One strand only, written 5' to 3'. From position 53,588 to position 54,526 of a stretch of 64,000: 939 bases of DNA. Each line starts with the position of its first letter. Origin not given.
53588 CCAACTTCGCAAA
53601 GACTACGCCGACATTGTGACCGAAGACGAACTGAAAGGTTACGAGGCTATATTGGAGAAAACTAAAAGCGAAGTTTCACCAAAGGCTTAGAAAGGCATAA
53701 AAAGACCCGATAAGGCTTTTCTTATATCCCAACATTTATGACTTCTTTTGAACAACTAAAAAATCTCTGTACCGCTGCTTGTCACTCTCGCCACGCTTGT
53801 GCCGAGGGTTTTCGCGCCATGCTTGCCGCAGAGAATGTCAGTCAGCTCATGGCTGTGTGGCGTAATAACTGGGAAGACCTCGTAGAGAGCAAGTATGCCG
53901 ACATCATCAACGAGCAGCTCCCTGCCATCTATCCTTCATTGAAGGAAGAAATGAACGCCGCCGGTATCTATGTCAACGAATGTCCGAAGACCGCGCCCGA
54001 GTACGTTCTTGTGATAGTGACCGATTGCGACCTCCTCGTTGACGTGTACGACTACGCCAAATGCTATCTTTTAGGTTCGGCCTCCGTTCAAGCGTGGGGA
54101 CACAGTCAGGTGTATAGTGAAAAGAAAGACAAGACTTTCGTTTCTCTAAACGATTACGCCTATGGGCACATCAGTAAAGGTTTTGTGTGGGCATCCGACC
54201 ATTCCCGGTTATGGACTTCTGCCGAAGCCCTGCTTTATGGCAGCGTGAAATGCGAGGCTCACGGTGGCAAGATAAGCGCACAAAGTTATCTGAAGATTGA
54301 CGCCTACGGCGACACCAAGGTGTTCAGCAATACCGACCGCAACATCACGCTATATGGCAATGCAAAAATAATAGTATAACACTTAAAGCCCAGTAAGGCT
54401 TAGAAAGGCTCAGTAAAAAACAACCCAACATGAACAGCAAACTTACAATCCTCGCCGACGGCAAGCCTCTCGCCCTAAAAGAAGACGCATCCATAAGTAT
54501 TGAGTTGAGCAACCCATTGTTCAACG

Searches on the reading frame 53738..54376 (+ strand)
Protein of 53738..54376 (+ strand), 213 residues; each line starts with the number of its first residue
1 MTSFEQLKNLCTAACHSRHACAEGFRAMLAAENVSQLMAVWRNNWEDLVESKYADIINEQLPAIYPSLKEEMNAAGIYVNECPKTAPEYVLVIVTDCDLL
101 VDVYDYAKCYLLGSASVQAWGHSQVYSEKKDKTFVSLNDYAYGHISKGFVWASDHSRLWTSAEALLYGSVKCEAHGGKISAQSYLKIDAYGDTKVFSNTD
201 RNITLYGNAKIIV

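Call 50: search_protein_families(library=phrogs, proteins=[window:53738-54376:+], max_evalue=0.001)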
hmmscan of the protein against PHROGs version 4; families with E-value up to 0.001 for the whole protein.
window:53738-54376:+ (213 aa): 1 family
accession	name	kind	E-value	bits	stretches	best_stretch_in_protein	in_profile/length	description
phrog_15773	-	unknown function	0.00086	19.8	0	101-186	58-141/288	-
